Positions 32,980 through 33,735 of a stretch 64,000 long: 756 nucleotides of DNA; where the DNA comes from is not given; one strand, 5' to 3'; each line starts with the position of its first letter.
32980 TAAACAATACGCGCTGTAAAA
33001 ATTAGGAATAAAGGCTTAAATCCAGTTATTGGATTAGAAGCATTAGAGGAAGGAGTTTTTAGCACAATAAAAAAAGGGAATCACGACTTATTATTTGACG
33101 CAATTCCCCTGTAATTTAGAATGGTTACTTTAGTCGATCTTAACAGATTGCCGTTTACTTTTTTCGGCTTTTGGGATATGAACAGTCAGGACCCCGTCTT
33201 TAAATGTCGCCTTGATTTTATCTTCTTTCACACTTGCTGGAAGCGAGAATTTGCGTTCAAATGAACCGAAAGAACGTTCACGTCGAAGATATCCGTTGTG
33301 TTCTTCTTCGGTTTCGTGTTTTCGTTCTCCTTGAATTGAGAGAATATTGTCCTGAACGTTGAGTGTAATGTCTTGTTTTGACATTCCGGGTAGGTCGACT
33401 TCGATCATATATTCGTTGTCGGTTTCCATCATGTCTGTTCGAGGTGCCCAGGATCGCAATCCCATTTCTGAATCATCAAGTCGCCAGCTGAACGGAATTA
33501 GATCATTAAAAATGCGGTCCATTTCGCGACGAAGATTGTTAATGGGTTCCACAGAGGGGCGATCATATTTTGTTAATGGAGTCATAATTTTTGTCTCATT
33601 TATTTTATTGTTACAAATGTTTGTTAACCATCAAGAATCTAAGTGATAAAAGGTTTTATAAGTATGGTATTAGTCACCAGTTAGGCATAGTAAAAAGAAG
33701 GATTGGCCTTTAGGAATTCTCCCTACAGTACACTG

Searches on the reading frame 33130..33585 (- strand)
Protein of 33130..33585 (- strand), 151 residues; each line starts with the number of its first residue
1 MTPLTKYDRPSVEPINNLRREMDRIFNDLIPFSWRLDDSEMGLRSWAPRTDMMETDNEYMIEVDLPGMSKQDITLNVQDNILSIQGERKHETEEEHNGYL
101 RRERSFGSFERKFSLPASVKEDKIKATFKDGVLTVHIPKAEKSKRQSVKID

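Call 34: search_protein_families(library=pfam, proteins=[window:33130-33585:-], max_evalue=0.00001)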
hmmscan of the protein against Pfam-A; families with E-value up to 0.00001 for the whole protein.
window:33130-33585:- (151 aa): 2 families
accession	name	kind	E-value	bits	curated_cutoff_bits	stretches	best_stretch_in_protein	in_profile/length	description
PF00011.27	HSP20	-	1.6e-28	99.2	20.8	1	51-150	1-101/102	Hsp20/alpha crystallin family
PF17886.7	ArsA_HSP20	-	2.4e-10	40.3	22.5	1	56-136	1-62/63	HSP20-like domain found in ArsA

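Call 55: find_homologous_proteins(query=window:33130-33585:-, max_evalue=1e-30)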
Query window:33130-33585:- (151 aa): 92 proteins with E <= 1e-30 among 220 candidates.
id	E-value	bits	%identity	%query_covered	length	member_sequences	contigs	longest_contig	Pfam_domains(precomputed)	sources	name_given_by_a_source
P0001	6.7e-95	333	100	100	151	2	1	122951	PF27746.1,PF00011.28,PF17886.8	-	-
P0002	4.7e-87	307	91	100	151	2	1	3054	PF00011.28,PF17886.8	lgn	-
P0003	8.4e-76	271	81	100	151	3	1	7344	PF00011.28,PF17886.8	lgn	-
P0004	3.2e-70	253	72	100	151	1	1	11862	PF00011.28,PF17886.8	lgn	-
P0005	1.1e-68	248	72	100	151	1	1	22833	PF27746.1,PF00011.28,PF17886.8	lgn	-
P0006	1.9e-68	247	72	100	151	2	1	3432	PF00011.28,PF17886.8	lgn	-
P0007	1.6e-67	244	70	100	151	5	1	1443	PF27746.1,PF00011.28,PF17886.8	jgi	-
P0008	2.0e-66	240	70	100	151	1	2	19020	PF27746.1,PF00011.28,PF17886.8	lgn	-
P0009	3.5e-66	240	72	100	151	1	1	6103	PF27746.1,PF00011.28,PF17886.8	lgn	-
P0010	1.2e-65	238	66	100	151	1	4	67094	PF27746.1,PF00011.28,PF17886.8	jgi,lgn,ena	-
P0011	5.1e-65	236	69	100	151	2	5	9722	PF00011.28,PF17886.8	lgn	-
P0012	1.7e-64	234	69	100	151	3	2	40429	PF27746.1,PF00011.28,PF17886.8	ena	-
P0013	8.4e-64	232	70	98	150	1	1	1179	PF27746.1,PF00011.28,PF17886.8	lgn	-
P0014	4.3e-63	230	68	100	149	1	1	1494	PF00011.28,PF17886.8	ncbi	-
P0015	7.1e-63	229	69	100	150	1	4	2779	PF27746.1,PF00011.28,PF17886.8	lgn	-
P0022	1.3e-61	225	68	100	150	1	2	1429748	PF27746.1,PF00011.28,PF17886.8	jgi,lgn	-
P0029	7.3e-61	222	64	100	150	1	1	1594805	PF00011.28,PF17886.8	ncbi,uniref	ncbi:Hsp20/alpha crystallin family protein [Fodinibius sp. Rm-B-1B1-1]|uniref:Hsp20/alpha crystallin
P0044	6.5e-59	216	64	100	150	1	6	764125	PF00011.28,PF17886.8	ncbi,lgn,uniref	ncbi:Hsp20/alpha crystallin family protein [Fodinibius sp. SL11]|uniref:Hsp20/alpha crystallin famil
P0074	7.0e-40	154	53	100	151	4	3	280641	PF00011.28,PF17886.8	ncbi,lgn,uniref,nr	ncbi:Hsp20/alpha crystallin family protein [Gracilimonas tropica]|uniref:Hsp20/alpha crystallin fami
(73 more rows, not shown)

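Call 56: find_encoding_contigs(protein=P0029, flank=10000, max_places=1)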
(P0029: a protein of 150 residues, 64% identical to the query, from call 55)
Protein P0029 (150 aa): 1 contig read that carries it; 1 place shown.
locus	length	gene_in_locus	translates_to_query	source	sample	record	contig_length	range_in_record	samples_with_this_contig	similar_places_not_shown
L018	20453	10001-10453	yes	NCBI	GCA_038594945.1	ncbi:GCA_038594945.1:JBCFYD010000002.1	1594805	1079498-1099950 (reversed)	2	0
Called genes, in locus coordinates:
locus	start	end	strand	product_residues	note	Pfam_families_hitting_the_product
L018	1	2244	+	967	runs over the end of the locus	PF12895:ANAPC3 (faint), PF13428:TPR_14 (faint), PF07719:TPR_2 (faint), PF13431:TPR_17 (faint), PF13432:TPR_16 (faint), PF25064:ARM_TT21_5th (faint), PF14559:TPR_19 (weak)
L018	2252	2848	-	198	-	PF05036:SPOR (weak)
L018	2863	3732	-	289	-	PF00171:Aldedh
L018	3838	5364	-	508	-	PF00171:Aldedh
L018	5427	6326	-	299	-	PF01791:DeoC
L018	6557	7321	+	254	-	-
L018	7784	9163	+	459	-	PF00989:PAS, PF08448:PAS_4, PF08447:PAS_3, PF13426:PAS_9, PF00989:PAS, PF13426:PAS_9, PF07730:HisKA_3, PF02518:HATPase_c, +2 more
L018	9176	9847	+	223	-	PF00072:Response_reg, PF08281:Sigma70_r4_2, PF00196:GerE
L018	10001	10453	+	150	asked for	PF00011:HSP20, PF17886:ArsA_HSP20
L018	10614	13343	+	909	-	PF00690:Cation_ATPase_N, PF00122:E1-E2_ATPase, PF00702:Hydrolase, PF13246:Cation_ATPase, PF12710:HAD (faint), PF00689:Cation_ATPase_C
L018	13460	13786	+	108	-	PF17269:DUF5335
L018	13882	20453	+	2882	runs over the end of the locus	PF10091:Glycoamylase, PF06165:GH94_b-supersand, PF17167:Glyco_hydro_94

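Call 57: find_encoding_contigs(protein=P0044, flank=10000, max_places=1)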
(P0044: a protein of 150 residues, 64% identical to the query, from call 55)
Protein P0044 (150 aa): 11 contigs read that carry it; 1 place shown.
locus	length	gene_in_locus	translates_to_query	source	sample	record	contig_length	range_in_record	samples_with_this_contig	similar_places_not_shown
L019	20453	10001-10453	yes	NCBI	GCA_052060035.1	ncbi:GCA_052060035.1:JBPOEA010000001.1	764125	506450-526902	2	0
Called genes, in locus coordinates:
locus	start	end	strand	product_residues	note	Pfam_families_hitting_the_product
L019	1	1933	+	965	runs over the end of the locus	PF13428:TPR_14 (faint), PF25062:ARM_TT21_N (faint), PF07719:TPR_2 (faint), PF13431:TPR_17 (faint), PF13432:TPR_16 (faint), PF25064:ARM_TT21_5th (faint), PF13181:TPR_8 (faint), PF14559:TPR_19 (weak)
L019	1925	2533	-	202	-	PF05036:SPOR (weak)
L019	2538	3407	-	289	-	PF00171:Aldedh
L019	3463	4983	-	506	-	PF00171:Aldedh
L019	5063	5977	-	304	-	PF01791:DeoC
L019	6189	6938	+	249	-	-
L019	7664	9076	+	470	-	PF00989:PAS, PF08448:PAS_4, PF13426:PAS_9, PF08447:PAS_3, PF00989:PAS, PF13426:PAS_9, PF07730:HisKA_3, PF02518:HATPase_c, +4 more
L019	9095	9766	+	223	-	PF00072:Response_reg, PF08281:Sigma70_r4_2 (weak), PF00196:GerE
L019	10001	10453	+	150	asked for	PF00011:HSP20, PF17886:ArsA_HSP20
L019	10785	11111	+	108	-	PF17269:DUF5335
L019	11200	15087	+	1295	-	-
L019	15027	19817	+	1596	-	PF10091:Glycoamylase, PF06165:GH94_b-supersand, PF17167:Glyco_hydro_94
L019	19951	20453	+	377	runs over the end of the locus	PF00072:Response_reg, PF01339:CheB_methylest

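Call 58: find_encoding_contigs(protein=P0074, flank=10000, max_places=1)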
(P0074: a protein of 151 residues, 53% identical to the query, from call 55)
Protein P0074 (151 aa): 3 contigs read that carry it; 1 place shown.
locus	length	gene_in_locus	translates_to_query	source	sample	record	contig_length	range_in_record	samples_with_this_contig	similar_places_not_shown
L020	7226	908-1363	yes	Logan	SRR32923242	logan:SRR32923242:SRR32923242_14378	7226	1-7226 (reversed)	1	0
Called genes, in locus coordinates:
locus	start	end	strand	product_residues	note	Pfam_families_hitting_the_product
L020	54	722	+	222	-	PF00072:Response_reg, PF00196:GerE, PF08281:Sigma70_r4_2 (weak)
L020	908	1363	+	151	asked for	PF00011:HSP20, PF17886:ArsA_HSP20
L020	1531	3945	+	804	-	PF01326:PPDK_N, PF00391:PEP-utilizers, PF02896:PEP-utilizers_C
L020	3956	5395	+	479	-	PF00006:ATP-synt_ab, PF22919:ATP-synt_VA_C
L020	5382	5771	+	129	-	PF02823:ATP-synt_DE_N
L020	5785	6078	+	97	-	PF09527:ATPase_gene1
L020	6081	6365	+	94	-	PF12966:AtpR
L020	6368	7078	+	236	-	PF00119:ATP-synt_A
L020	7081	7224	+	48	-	?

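Call 59: find_encoding_contigs(protein=P0022, flank=10000, max_places=1)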
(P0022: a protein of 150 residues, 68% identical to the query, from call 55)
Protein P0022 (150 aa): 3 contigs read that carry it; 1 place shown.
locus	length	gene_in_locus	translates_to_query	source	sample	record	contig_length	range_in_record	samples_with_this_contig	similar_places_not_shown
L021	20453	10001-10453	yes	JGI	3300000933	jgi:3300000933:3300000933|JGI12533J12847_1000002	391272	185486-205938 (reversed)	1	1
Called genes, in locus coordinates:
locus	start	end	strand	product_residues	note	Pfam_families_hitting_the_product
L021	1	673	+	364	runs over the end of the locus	PF01926:MMR_HSR1, PF02421:FeoB_N, PF06071:YchF-GTPase_C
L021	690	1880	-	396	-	PF00144:Beta-lactamase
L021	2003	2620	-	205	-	PF05036:SPOR (weak)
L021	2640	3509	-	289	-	PF00171:Aldedh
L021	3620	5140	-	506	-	PF00171:Aldedh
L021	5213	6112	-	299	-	PF01791:DeoC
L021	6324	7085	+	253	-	-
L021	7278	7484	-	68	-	-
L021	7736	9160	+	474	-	PF00989:PAS, PF08448:PAS_4, PF13426:PAS_9, PF08447:PAS_3, PF00989:PAS, PF13426:PAS_9, PF07730:HisKA_3, PF13581:HATPase_c_2, +3 more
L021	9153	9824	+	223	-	PF00072:Response_reg, PF08281:Sigma70_r4_2, PF00196:GerE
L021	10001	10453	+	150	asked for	PF27746:Small_heat_shock_put, PF00011:HSP20, PF17886:ArsA_HSP20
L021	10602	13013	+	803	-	PF01326:PPDK_N, PF00391:PEP-utilizers, PF02896:PEP-utilizers_C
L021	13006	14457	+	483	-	PF02874:ATP-synt_ab_N, PF00006:ATP-synt_ab, PF22919:ATP-synt_VA_C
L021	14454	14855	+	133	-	PF02823:ATP-synt_DE_N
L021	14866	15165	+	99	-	PF09527:ATPase_gene1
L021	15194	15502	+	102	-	PF12966:AtpR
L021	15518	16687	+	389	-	PF00999:Na_H_Exchanger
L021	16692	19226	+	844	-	PF00690:Cation_ATPase_N, PF00122:E1-E2_ATPase, PF00702:Hydrolase, PF13246:Cation_ATPase, PF00689:Cation_ATPase_C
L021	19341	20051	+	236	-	PF00119:ATP-synt_A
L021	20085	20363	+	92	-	PF00137:ATP-synt_C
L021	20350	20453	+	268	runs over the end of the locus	PF00430:ATP-synt_B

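Call 62: find_encoding_contigs(protein=P0003, flank=6000, max_places=1)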
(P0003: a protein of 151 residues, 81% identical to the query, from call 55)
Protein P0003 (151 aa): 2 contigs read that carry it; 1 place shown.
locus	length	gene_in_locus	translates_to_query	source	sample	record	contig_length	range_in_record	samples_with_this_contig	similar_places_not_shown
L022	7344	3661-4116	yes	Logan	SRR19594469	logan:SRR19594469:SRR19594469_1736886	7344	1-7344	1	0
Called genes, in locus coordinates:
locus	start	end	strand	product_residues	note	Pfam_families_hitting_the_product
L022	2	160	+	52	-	?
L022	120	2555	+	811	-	PF20437:LonC_helical, PF13654:AAA_32, PF20436:LonB_AAA-LID, PF05362:Lon_C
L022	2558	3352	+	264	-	-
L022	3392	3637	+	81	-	-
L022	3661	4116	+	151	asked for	PF00011:HSP20, PF17886:ArsA_HSP20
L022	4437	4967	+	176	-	-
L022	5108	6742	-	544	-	PF00118:Cpn60_TCP1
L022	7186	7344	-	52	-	?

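Call 63: find_encoding_contigs(protein=P0005, flank=6000, max_places=1)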
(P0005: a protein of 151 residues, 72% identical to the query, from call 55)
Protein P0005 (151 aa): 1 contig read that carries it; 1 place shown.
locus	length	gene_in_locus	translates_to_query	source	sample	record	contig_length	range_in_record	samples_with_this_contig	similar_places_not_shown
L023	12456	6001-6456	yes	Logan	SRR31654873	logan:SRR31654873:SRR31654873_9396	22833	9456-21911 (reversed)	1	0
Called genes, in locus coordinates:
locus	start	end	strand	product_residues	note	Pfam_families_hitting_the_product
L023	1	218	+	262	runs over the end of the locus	PF00005:ABC_tran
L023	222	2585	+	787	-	PF12704:MacB_PCD (weak), PF02687:FtsX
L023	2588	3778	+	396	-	PF25919:BSH_CusB (faint), PF00364:Biotin_lipoyl (faint), PF25917:BSH_RND (weak), PF25967:RND-MFP_C, PF25989:YknX_C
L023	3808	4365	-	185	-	PF13441:Gly-zipper_YMGG (faint)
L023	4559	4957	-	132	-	PF13474:SnoaL_3, PF14534:DUF4440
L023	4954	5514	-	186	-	PF12724:Flavodoxin_5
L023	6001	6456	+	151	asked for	PF00011:HSP20, PF27746:Small_heat_shock_put (weak), PF17886:ArsA_HSP20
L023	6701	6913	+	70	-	-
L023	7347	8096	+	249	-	PF00106:adh_short, PF08659:KR, PF23441:SDR (weak), PF13561:adh_short_C2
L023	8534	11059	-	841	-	PF03176:MMPL, PF12349:Sterol-sensing (faint), PF03176:MMPL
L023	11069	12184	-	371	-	PF26514:DUF8173 (weak)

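Call 64: find_encoding_contigs(protein=P0012, flank=6000, max_places=1)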
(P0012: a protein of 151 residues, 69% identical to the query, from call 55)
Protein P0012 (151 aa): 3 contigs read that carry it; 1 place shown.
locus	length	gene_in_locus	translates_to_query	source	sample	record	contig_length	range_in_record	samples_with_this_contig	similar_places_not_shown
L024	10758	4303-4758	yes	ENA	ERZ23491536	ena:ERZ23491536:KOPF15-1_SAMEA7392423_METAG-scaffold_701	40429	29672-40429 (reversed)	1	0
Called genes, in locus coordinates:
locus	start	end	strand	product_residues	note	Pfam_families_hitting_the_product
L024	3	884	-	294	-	?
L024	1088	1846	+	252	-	-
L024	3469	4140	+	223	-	PF00072:Response_reg, PF08281:Sigma70_r4_2, PF00196:GerE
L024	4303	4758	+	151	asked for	PF27746:Small_heat_shock_put (weak), PF00011:HSP20, PF17886:ArsA_HSP20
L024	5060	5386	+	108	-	PF17269:DUF5335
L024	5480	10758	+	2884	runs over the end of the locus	PF10091:Glycoamylase, PF06165:GH94_b-supersand, PF17167:Glyco_hydro_94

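Call 71: find_homologous_proteins(query=L022:5108-6742:-, max_evalue=1e-100)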
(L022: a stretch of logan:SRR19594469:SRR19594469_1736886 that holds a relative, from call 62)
Query L022:5108-6742:- (544 aa): 8000 proteins with E <= 1e-100 among 8000 candidates; the best 120 are listed.
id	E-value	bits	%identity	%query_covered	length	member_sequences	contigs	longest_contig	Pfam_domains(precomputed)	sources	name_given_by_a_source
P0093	0.0e+0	1060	91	100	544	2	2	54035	PF00118.30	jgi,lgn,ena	-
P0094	0.0e+0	1010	87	100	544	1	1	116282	PF00118.30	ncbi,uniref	ncbi:chaperonin GroEL [Halalkalibaculum sp. DA384]|uniref:chaperonin GroEL n=1 Tax=Halalkalibaculum 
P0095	1.6e-296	1002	86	100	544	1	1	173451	PF00118.30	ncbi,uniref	ncbi:chaperonin GroEL [Halalkalibaculum sp. DA3122]|uniref:chaperonin GroEL n=1 Tax=Halalkalibaculum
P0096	1.9e-294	995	85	100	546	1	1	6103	PF00118.30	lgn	-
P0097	2.0e-294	995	85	100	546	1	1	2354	PF00118.30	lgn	-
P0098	9.4e-289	976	84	100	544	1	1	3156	PF00118.30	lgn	-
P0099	3.6e-284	961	82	100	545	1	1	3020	PF00118.30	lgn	-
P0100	3.2e-282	955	83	99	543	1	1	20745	PF00118.30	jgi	-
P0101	3.0e-276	935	80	100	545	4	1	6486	PF00118.30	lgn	-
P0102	3.5e-265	898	78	98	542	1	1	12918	PF00118.30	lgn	-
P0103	2.0e-263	893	78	95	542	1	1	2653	PF00118.30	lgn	-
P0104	4.7e-261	885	78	97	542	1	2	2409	PF00118.30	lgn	-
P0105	2.6e-260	882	78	97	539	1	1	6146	PF00118.30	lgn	-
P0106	2.7e-256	869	76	98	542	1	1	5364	PF00118.30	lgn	-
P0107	3.8e-256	869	76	98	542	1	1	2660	PF00118.30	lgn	-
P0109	2.0e-254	863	75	98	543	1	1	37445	PF00118.30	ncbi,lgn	-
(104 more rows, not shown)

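Call 72: find_encoding_contigs(protein=P0094, flank=5000, max_places=1)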
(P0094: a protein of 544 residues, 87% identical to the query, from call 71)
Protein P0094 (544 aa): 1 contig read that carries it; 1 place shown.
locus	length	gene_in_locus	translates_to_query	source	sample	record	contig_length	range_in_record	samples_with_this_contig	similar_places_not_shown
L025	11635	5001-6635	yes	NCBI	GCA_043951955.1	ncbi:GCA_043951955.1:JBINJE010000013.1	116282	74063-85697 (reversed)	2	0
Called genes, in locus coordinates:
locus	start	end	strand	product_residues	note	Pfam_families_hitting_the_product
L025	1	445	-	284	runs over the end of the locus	PF13557:Phenol_MetA_deg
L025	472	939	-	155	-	-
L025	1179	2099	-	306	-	PF03734:YkuD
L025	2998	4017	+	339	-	PF00571:CBS (faint), PF01769:MgtE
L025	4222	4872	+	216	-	PF00156:Pribosyltran, PF14681:UPRTase (faint)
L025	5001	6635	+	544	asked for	PF00118:Cpn60_TCP1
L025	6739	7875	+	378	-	PF00072:Response_reg (weak), PF01339:CheB_methylest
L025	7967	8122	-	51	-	PF00011:HSP20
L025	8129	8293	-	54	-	-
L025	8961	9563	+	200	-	-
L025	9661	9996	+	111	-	PF05239:PRC (weak)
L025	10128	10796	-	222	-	-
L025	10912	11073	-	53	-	-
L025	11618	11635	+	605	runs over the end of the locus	PF16656:Pur_ac_phosph_N, PF00149:Metallophos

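Call 73: find_encoding_contigs(protein=P0100, flank=5000, max_places=1)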
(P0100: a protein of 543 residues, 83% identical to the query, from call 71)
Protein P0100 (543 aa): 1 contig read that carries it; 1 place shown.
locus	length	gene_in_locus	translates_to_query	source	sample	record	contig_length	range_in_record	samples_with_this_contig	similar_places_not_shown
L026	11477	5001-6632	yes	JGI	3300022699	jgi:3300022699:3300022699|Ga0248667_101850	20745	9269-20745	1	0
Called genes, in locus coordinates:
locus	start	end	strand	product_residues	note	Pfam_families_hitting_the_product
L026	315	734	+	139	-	PF01951:Archease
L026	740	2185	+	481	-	PF01139:RtcB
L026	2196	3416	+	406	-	PF09587:PGA_cap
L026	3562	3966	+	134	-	PF01258:zf-dskA_traR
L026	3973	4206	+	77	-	-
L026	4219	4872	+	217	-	PF00156:Pribosyltran, PF24390:PRTase-CE (weak)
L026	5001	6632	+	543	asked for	PF00118:Cpn60_TCP1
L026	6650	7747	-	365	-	PF02163:Peptidase_M50, PF00571:CBS (weak)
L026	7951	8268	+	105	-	-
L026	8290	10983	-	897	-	PF00690:Cation_ATPase_N, PF00122:E1-E2_ATPase, PF00702:Hydrolase, PF13246:Cation_ATPase, PF08282:Hydrolase_3 (faint), PF00689:Cation_ATPase_C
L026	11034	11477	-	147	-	?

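Call 74: find_encoding_contigs(protein=P0102, flank=5000, max_places=1)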
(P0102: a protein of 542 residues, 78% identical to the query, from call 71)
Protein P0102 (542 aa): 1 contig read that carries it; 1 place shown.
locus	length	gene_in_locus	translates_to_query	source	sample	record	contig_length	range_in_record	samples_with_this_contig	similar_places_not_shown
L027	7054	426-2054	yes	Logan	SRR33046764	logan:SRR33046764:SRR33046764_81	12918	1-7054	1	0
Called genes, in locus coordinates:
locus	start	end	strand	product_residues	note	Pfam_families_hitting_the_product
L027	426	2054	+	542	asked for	PF00118:Cpn60_TCP1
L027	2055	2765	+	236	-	PF00561:Abhydrolase_1 (faint)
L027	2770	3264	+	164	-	PF04981:NMD3 (faint)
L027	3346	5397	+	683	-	PF00795:CN_hydrolase, PF02540:NAD_synthase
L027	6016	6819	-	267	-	PF00582:Usp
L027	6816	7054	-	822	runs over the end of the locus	PF20437:LonC_helical, PF13654:AAA_32, PF20436:LonB_AAA-LID, PF05362:Lon_C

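Call 75: find_encoding_contigs(protein=P0109, flank=5000, max_places=1)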
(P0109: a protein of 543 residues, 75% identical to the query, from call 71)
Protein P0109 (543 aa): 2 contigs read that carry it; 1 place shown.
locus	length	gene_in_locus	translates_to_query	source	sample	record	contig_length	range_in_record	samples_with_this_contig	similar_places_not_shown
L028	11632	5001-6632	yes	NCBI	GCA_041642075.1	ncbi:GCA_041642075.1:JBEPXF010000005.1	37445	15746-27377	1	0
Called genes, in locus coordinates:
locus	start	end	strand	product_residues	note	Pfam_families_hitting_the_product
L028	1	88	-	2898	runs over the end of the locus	PF10091:Glycoamylase, PF06165:GH94_b-supersand, PF17167:Glyco_hydro_94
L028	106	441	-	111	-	PF17269:DUF5335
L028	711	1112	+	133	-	PF01258:zf-dskA_traR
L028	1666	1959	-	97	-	-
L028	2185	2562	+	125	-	-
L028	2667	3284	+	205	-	PF11845:Tll0287-like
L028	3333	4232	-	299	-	PF03734:YkuD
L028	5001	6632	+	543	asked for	PF00118:Cpn60_TCP1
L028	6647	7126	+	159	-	PF05974:DUF892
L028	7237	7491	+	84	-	-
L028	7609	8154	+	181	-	PF01769:MgtE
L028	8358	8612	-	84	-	-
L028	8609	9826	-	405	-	PF00364:Biotin_lipoyl, PF25997:BSH_YhbJ (weak), PF02817:E3_binding, PF00198:2-oxoacid_dh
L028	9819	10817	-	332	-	PF02779:Transket_pyr, PF02780:Transketolase_C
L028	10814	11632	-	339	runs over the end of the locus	PF00676:E1_dh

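Call 101: search_protein_families(library=pfam, proteins=[L022:5108-6742:-, L025:2998-4017:+], max_evalue=0.00001)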
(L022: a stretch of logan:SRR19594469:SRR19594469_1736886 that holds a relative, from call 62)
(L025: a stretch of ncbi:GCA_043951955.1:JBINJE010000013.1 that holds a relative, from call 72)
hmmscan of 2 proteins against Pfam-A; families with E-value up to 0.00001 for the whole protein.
L022:5108-6742:- (544 aa): 1 family
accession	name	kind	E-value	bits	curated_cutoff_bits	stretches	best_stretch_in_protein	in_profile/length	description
PF00118.29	Cpn60_TCP1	-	1.3e-69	235.6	34.3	1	25-523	3-487/490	TCP-1/cpn60 chaperonin family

L025:2998-4017:+ (339 aa): 2 families
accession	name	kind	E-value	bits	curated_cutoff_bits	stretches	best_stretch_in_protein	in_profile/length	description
PF01769.21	MgtE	-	1.3e-19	71.1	27.6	1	214-333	1-125/125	Divalent cation transporter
PF00571.33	CBS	-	4.2e-11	43.5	24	0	89-135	1-47/57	CBS domain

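Call 103: find_encoding_contigs(protein=P0093, flank=6000, max_places=2)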
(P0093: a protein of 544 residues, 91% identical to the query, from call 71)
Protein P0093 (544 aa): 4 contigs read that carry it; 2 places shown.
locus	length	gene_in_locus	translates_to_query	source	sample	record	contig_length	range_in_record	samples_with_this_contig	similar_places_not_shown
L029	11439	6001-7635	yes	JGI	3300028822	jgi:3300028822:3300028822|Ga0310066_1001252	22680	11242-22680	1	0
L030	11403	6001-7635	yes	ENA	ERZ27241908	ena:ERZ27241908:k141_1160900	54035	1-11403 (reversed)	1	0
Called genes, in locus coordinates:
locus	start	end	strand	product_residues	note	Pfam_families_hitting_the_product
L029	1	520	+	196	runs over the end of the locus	PF00156:Pribosyltran, PF14681:UPRTase (weak)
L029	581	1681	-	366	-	PF02163:Peptidase_M50, PF00571:CBS (weak)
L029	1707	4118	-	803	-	PF01326:PPDK_N, PF00391:PEP-utilizers, PF02896:PEP-utilizers_C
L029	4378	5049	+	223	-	-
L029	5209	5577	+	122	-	-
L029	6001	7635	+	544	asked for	PF00118:Cpn60_TCP1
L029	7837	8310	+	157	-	PF11999:Ice_binding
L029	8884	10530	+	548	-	PF02690:Na_Pi_cotrans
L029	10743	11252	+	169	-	-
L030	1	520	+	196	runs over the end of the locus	PF00156:Pribosyltran, PF14681:UPRTase (weak)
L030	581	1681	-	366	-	PF02163:Peptidase_M50, PF00571:CBS (weak)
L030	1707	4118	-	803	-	PF01326:PPDK_N, PF00391:PEP-utilizers, PF02896:PEP-utilizers_C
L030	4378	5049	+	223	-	-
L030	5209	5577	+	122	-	-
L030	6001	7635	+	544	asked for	PF00118:Cpn60_TCP1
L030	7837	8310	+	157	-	PF11999:Ice_binding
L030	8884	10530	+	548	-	PF02690:Na_Pi_cotrans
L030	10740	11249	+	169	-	PF06067:DUF932 (weak)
